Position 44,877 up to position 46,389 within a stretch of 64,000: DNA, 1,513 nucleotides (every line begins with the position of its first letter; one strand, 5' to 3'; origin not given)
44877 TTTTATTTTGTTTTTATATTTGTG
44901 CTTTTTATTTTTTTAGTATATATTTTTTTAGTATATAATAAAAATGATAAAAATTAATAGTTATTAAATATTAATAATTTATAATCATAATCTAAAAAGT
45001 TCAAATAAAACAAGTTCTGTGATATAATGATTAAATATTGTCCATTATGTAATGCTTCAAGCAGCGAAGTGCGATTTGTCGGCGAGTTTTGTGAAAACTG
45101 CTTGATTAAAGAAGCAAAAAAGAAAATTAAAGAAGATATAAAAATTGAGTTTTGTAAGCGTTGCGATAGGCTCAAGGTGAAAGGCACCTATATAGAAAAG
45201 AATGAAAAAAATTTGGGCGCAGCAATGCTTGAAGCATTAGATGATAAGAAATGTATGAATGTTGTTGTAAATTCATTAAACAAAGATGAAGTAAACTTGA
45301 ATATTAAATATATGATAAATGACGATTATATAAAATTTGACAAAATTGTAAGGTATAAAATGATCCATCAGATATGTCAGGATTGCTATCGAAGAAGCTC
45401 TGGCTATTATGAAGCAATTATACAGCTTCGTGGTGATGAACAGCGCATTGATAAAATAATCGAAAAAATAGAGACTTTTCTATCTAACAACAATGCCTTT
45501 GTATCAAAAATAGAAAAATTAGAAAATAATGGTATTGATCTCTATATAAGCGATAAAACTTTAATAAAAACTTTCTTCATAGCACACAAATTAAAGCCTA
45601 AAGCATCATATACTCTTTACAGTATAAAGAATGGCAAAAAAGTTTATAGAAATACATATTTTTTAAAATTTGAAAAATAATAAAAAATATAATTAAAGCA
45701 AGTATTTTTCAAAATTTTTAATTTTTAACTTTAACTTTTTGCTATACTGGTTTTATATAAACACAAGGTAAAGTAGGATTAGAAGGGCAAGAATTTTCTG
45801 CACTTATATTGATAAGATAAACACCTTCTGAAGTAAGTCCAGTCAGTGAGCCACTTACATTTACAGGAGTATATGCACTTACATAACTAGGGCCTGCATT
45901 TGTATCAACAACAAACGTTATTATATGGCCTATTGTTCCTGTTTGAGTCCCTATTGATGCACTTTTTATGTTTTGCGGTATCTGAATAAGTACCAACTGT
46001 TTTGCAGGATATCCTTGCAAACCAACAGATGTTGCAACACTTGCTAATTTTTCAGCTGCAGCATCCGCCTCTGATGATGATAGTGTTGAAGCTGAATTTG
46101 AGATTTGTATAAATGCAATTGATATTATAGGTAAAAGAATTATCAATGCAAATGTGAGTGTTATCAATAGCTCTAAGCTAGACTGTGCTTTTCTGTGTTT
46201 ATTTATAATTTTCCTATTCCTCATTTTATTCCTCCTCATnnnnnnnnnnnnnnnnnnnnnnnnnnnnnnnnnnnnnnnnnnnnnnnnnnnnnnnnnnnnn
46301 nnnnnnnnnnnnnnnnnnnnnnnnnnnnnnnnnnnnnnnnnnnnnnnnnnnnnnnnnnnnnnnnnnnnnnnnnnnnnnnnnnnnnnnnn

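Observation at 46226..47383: Four CBS domains fused to a RaiA/HPF-like domain: candidate nucleotide-sensing ribosome hibernation factor in an archaeon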

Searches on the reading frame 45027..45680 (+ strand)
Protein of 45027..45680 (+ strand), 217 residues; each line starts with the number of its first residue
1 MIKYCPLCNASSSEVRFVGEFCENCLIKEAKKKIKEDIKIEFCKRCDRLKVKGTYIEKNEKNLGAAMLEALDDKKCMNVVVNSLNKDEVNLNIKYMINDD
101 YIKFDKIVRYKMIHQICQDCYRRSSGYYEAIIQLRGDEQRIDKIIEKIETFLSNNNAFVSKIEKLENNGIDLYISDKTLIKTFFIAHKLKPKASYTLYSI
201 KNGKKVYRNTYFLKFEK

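Call 45: search_protein_families(library=pfam, proteins=[window:45027-45680:+], max_evalue=0.001)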
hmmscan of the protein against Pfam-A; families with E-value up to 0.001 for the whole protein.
window:45027-45680:+ (217 aa): 1 family
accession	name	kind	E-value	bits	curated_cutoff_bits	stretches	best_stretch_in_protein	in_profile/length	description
PF04981.18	NMD3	-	4.4e-27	95.6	24.9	1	5-213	1-241/243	NMD3 family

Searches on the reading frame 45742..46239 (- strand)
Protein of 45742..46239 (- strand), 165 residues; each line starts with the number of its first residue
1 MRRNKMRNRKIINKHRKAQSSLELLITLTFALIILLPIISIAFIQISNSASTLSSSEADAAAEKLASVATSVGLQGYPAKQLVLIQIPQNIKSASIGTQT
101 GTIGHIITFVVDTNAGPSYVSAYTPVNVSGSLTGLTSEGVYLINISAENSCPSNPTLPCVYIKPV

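Call 45: search_protein_families(library=pfam, proteins=[window:45742-46239:-], max_evalue=0.001)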
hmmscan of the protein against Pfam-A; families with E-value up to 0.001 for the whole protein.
window:45742-46239:- (165 aa): 0 families
